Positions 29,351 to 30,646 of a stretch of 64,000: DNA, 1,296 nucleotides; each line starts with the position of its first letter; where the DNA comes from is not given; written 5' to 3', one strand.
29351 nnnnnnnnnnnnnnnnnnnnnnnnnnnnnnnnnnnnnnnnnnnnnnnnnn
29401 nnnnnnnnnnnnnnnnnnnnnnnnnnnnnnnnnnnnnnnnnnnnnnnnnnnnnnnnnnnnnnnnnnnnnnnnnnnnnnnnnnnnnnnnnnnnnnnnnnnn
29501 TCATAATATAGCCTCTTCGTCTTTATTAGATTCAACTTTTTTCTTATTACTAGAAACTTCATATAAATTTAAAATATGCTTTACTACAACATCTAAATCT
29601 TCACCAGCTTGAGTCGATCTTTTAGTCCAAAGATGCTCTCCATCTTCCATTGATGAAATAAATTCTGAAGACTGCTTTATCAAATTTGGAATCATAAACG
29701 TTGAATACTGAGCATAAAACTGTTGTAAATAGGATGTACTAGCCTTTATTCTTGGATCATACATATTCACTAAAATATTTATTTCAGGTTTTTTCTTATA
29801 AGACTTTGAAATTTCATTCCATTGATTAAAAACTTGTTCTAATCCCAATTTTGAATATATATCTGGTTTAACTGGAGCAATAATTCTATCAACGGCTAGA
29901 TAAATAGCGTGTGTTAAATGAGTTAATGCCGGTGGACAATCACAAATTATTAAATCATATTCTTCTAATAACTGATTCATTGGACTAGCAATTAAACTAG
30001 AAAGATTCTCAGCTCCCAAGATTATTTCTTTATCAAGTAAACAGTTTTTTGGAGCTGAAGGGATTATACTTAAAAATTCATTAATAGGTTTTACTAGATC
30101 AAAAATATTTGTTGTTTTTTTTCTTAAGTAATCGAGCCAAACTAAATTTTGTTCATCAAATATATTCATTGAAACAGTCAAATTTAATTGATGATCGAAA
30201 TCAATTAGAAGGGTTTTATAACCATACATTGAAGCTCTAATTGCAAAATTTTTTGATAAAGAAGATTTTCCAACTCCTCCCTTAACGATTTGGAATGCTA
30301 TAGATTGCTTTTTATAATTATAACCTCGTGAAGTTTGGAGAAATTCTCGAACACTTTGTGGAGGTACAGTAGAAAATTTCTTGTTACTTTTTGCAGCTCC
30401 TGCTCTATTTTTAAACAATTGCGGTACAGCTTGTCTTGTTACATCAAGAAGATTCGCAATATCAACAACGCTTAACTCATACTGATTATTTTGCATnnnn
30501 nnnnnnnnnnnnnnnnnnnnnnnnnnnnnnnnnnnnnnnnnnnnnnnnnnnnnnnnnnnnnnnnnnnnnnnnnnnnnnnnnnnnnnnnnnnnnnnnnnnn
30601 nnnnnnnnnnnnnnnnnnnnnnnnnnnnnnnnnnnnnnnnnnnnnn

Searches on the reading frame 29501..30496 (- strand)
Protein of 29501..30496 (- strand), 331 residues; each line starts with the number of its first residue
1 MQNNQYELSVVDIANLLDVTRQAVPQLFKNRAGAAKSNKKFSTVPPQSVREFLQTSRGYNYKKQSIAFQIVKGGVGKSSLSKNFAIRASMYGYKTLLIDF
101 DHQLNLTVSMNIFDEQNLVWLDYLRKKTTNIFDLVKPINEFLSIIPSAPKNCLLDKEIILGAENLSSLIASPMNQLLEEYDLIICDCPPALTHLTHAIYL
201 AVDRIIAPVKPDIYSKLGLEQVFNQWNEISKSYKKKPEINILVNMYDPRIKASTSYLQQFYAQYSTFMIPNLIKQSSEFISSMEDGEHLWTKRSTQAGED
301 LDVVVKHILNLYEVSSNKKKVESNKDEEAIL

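Call 11: search_protein_families(library=pfam, proteins=[window:29501-30496:-], max_evalue=0.01)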
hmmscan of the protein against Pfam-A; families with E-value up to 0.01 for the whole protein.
window:29501-30496:- (331 aa): 6 families
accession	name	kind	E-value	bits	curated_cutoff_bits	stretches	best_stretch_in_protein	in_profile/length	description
PF13614.12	AAA_31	-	4.5e-29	102.1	27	1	65-236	3-174/177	AAA domain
PF01656.29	CbiA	-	1.3e-10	41.8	25.4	1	66-287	1-123/125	CobQ/CobB/MinD/ParA nucleotide binding domain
PF06564.18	CBP_BcsQ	-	1.3e-08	35.1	21.3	1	65-276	3-200/234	Cellulose biosynthesis protein BcsQ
PF10609.15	ParA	-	7.8e-06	25.9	27.1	1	64-191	4-123/246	NUBPL iron-transfer P-loop NTPase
PF02374.21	ArsA_ATPase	-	4.7e-05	23.2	24.3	1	72-112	9-49/305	Anion-transporting ATPase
PF09140.17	MipZ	-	0.0014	18.4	20.7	1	68-210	5-130/262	ATPase MipZ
